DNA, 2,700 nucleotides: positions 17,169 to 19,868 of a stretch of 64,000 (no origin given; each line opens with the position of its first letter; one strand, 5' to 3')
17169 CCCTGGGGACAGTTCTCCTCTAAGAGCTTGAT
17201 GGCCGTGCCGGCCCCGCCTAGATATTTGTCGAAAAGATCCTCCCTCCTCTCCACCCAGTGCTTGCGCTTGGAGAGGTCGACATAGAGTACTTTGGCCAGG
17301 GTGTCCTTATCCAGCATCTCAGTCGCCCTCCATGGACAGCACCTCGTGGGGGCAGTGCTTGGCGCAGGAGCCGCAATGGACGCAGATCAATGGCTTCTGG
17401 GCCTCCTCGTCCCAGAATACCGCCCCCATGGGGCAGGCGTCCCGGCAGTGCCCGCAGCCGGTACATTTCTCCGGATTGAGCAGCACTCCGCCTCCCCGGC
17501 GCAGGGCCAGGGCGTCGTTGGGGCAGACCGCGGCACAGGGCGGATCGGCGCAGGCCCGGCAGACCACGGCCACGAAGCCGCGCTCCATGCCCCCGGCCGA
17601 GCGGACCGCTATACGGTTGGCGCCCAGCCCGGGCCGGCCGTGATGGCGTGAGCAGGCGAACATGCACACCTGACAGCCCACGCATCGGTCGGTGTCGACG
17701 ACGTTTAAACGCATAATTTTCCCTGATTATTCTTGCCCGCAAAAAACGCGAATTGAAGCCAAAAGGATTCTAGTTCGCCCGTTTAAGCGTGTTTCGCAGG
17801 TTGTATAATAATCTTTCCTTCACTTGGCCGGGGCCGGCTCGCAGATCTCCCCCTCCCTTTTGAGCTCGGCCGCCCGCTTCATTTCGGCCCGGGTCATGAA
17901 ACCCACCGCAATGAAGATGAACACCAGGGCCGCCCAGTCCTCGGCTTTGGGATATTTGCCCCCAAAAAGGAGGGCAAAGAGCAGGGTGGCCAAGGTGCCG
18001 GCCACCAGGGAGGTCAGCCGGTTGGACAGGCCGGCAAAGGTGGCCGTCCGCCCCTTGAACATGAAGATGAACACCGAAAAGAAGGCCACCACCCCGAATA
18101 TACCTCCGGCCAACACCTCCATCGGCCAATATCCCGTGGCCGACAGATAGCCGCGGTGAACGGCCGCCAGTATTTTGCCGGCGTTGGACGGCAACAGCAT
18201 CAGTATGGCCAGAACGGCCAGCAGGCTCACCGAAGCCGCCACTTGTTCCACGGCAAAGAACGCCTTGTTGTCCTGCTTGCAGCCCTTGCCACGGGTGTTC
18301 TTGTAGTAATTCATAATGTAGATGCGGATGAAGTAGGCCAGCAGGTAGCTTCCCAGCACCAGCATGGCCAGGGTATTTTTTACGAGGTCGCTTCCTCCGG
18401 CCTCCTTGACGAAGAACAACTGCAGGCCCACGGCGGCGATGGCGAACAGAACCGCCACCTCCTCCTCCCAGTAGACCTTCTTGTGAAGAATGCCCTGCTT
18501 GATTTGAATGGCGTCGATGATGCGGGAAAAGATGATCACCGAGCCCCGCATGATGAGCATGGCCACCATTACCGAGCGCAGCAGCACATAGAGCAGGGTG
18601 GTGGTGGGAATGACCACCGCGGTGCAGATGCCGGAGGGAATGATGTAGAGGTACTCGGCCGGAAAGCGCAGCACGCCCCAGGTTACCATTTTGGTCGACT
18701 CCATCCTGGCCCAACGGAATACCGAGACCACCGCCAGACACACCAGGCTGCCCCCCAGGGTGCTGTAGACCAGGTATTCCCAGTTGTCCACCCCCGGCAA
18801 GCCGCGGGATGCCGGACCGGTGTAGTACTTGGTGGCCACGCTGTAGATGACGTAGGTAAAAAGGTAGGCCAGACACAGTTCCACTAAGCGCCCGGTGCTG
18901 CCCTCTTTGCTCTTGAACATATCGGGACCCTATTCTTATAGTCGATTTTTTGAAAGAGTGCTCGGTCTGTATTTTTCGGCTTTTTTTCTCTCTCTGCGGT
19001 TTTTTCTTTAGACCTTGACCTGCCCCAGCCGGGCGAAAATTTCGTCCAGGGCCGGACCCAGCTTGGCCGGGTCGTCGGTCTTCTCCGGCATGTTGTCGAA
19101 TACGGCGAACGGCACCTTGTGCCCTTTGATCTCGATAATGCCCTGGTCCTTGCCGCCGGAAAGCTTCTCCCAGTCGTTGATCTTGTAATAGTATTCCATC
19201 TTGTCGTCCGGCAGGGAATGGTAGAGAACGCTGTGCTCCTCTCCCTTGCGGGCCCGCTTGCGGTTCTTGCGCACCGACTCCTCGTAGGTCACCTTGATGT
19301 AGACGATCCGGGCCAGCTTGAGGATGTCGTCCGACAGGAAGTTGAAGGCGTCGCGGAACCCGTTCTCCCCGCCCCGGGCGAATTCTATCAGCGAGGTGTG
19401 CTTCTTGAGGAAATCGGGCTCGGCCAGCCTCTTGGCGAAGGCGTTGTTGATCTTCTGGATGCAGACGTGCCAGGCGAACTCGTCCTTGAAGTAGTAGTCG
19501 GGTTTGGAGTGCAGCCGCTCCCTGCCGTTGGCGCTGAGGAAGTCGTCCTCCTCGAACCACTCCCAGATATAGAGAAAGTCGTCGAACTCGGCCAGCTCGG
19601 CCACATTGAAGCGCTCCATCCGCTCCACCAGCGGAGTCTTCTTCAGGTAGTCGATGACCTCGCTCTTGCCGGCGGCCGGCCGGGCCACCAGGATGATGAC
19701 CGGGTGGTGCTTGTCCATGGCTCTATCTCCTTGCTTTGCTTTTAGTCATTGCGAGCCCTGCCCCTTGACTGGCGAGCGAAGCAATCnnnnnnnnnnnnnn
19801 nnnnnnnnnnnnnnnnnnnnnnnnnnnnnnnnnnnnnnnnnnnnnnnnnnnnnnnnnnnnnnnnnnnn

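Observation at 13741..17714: Translationally coupled four-gene operon: multi-cluster ferredoxin, W/Mo aldehyde:ferredoxin oxidoreductase, membrane-anchored SagB-type dehydrogenase, secreted 375-aa protein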

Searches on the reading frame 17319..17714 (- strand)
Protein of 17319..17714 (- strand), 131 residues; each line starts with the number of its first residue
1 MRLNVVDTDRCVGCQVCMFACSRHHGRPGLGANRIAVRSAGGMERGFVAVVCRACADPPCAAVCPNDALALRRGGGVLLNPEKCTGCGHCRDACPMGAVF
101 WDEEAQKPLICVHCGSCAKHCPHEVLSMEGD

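Call 4: search_protein_families(library=pfam, proteins=[window:17319-17714:-], max_evalue=0.01)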
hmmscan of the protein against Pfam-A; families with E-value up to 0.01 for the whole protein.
window:17319-17714:- (131 aa): 15 families
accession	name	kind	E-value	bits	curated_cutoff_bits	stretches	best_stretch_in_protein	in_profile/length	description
PF00037.32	Fer4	-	5.3e-17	61.3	21.1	3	79-99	3-23/24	4Fe-4S binding domain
PF12797.12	Fer4_2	-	5.1e-15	54.7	24.5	3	76-95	2-21/22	4Fe-4S binding domain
PF12838.12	Fer4_7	-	7.9e-15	55.5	27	3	83-125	1-52/52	4Fe-4S dicluster domain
PF13187.11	Fer4_9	-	1.4e-13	51.1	27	2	83-124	1-50/52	4Fe-4S dicluster domain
PF12837.12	Fer4_6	-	3.5e-12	46.1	25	3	80-98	5-23/24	4Fe-4S binding domain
PF13237.11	Fer4_10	-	9.6e-12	45.1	25.5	2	78-122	3-53/53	4Fe-4S dicluster domain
PF13247.11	Fer4_11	-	6e-10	39.6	26.2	1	47-117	5-77/100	4Fe-4S dicluster domain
PF25160.1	LdpA_Fe-S-bd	-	2.6e-09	37.2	27.6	1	57-99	6-43/49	LdpA Fe-S cluster-binding domain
PF14697.11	Fer4_21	-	3e-08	34.1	35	0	52-97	8-55/59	4Fe-4S dicluster domain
PF13484.11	Fer4_16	-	9.5e-08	33.1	30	1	111-129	2-20/66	4Fe-4S double cluster binding domain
PF12800.12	Fer4_4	-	2.7e-06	27.7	24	1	81-97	1-17/17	4Fe-4S binding domain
PF13183.11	Fer4_8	-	3.7e-06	27.8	27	1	82-98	3-19/68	4Fe-4S dicluster domain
PF12798.12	Fer4_3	-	1.1e-05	26.3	27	1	84-98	1-15/15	4Fe-4S binding domain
PF13534.11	Fer4_17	-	1.5e-05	25.9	22.2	0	106-125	41-60/61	4Fe-4S dicluster domain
PF13370.11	Fer4_13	-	0.0055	17.8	24.5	0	81-96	3-18/58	4Fe-4S single cluster domain of Ferredoxin I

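Call 5: search_protein_families(library=ncbifam, proteins=[window:17319-17714:-], max_evalue=0.01)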
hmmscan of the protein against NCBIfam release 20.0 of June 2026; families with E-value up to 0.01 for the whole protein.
window:17319-17714:- (131 aa): 78 families (the best 25 are shown)
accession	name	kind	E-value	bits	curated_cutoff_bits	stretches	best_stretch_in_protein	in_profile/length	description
NF038355.1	FDH3_beta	equivalog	1.9e-19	70.4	240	1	5-102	6-104/180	formate dehydrogenase FDH3 subunit beta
NF007382.0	PRK09898.1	equivalog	3.1e-18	66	213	1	37-127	106-199/208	ferredoxin-like protein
NF011569.0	PRK14993.1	equivalog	1.9e-15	57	416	1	5-114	47-162/244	tetrathionate reductase subunit TtrB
NF045766.1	PhenlGlyoxDHPadI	equivalog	3.4e-14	52.5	700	1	7-127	10-134/443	NADH-dependent phenylglyoxylate dehydrogenase subunit beta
NF045797.1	DsrO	equivalog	4.5e-14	52.4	200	2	48-105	99-156/235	sulfate reduction electron transfer complex DsrMKJOP subunit DsrO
NF009408.0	PRK12769.1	equivalog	1.4e-13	49.9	1003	1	4-99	5-102/659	formate-dependent uric acid utilization protein AegA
TIGR02951.1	DMSO_dmsB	equivalog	2.3e-13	50.5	214.1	1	6-114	6-127/161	DMSO/selenate family reductase complex B subunit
NF041715.1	arsenate_red_ArrB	equivalog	4.7e-13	49.2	450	1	5-103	6-108/233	arsenate respiratory reductase iron-sulfur subunit ArrB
TIGR03478.1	DMSO_red_II_bet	subfamily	1.2e-12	47.4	480.7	1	47-114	126-194/321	DMSO reductase family type II enzyme, iron-sulfur subunit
NF007658.0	PRK10330.1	equivalog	7.8e-12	45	260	1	2-99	3-104/181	electron transport protein HydN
TIGR04105.1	FeFe_hydrog_B1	subfamily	1.1e-11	44.2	450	1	47-100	108-160/462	monomeric [FeFe] hydrogenase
NF009451.0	PRK12809.1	equivalog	1.1e-11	43.8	1154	1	5-124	6-132/639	formate-dependent uric acid utilization protein YgfT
NF042979.1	EthbenzDh_ebdB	equivalog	1.3e-11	44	740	1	47-114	148-216/354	ethylbenzene dehydrogenase subunit beta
NF045874.1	Vhu_polyferre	exception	2.5e-11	43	600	1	51-130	31-108/381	F420-non-reducing hydrogenase associated-polyferredoxin VhuB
NF040864.1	HgcB_ferredoxin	equivalog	1e-10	41.3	99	2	52-99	16-61/93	mercury methylation ferredoxin HgcB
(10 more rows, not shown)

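Call 22: search_solved_structures(query=window:17319-17714:-, max_evalue=0.00001)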
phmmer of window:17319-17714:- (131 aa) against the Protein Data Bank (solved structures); distinct sequences matched with E-value up to 0.00001: 32.
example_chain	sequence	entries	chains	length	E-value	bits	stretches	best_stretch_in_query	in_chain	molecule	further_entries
9sw6_G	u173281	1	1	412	2.3e-22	82.8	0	50-130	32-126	Polyferredoxin protein MvhB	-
9sfi_O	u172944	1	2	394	1.6e-19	73.6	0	55-130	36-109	Ferredoxin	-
7qv7_A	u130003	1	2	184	2.9e-16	63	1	3-101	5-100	Hydrogen dependent carbon dioxide reductase subunit HycB3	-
6cz7_B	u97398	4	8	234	1.3e-13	54.5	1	2-102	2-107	4Fe-4S ferredoxin, iron-sulfur binding domain protein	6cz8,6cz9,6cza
9vap_B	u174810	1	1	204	1.4e-13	54.3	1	6-101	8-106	4Fe-4S dicluster domain-containing protein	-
2ivf_B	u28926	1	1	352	1.7e-13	54.1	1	47-114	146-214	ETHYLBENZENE DEHYDROGENASE BETA-SUBUNIT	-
7z0s_B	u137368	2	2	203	3e-13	53.3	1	3-102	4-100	Formate hydrogenlyase subunit 2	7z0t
8c0z_C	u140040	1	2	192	1.1e-11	48.2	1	6-126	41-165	Iron-sulfur cluster-binding protein potential subunit of aldehyde oxidoreductase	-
9mqx_E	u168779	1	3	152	1.1e-11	48.2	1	4-126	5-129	Fe-S-cluster-containing hydrogenase subunit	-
9eri_B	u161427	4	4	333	1.6e-11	47.6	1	56-113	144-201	Na(+)-translocating ferredoxin:NAD(+) oxidoreductase complex subunit B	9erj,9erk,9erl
2vpw_B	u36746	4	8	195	8.7e-11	45.3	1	5-104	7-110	NRFC PROTEIN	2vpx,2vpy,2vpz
7qv7_B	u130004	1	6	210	2.3e-10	43.9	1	6-99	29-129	Hydrogen dependent carbon dioxide reductase subunit HycB4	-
6x6u_B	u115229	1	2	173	8.9e-10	42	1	6-119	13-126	Oxidoreductase, Fe-S subunit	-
6x1o_B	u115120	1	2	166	9.5e-10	41.9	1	6-119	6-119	Oxidoreductase, Fe-S subunit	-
7bkb_K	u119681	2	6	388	1.2e-09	41.5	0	7-124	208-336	Formylmethanofuran dehydrogenase, subunit F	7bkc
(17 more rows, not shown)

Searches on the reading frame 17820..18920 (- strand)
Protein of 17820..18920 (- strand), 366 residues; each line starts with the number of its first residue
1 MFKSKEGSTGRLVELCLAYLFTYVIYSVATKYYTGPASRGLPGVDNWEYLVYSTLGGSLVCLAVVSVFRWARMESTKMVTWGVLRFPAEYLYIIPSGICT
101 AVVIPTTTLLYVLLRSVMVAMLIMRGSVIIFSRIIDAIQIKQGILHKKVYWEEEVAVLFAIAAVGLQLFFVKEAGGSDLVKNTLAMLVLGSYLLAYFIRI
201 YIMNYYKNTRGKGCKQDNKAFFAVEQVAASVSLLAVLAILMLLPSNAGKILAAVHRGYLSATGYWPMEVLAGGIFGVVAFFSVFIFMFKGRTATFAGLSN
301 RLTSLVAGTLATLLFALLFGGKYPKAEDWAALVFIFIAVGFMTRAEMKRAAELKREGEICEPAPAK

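Call 4: search_protein_families(library=pfam, proteins=[window:17820-18920:-], max_evalue=0.01)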
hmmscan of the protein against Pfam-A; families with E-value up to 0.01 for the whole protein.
window:17820-18920:- (366 aa): 0 families

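Call 5: search_protein_families(library=ncbifam, proteins=[window:17820-18920:-], max_evalue=0.01)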
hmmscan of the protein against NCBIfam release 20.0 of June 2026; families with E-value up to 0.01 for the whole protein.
window:17820-18920:- (366 aa): 0 families

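Call 66: search_solved_structures(query=window:17820-18920:-, max_evalue=1)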
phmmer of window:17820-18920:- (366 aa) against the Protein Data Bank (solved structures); distinct sequences matched with E-value up to 1: 0.

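Call 70: search_protein_families(library=pfam, proteins=[window:17820-18920:-], max_evalue=10)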
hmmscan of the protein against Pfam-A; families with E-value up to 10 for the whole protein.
window:17820-18920:- (366 aa): 1 family
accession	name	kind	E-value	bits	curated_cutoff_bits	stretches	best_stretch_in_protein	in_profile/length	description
PF17591.7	UL41A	-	0.38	11.3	29.7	1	259-291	9-41/78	Herpesvirus UL41A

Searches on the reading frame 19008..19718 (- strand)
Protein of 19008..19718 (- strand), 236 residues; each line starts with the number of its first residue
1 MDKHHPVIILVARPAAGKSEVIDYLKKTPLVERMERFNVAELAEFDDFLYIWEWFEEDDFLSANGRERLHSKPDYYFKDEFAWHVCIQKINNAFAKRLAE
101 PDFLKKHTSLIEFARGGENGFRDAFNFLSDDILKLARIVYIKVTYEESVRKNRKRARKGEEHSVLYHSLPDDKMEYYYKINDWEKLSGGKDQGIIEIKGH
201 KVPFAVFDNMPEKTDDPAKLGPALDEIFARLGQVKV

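Call 4: search_protein_families(library=pfam, proteins=[window:19008-19718:-], max_evalue=0.01)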
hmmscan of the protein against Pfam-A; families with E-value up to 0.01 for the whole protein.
window:19008-19718:- (236 aa): 0 families

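Call 5: search_protein_families(library=ncbifam, proteins=[window:19008-19718:-], max_evalue=0.01)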
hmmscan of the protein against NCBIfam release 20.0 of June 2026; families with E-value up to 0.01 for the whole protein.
window:19008-19718:- (236 aa): 0 families

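Call 65: search_solved_structures(query=window:19008-19718:-, max_evalue=1)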
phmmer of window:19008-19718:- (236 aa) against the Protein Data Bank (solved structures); distinct sequences matched with E-value up to 1: 5.
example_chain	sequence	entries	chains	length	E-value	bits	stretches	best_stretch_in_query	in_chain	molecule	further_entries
3eif_A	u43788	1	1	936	0.33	13.7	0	153-230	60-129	C5a peptidase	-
7bj3_A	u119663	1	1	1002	0.39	13.5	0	153-230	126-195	C5a peptidase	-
7yzx_A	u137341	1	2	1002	0.39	13.5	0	153-230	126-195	C5a peptidase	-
1xf1_A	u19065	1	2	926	0.59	12.9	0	153-230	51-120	C5a peptidase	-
8bty_A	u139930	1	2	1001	0.77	12.5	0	153-230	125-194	C5a peptidase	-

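Call 70: search_protein_families(library=pfam, proteins=[window:19008-19718:-], max_evalue=10)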
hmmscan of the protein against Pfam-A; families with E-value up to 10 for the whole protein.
window:19008-19718:- (236 aa): 1 family
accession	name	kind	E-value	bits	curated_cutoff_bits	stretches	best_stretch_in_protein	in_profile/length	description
PF01712.25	dNK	-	0.11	12.6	27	1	121-161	109-149/203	Deoxynucleoside kinase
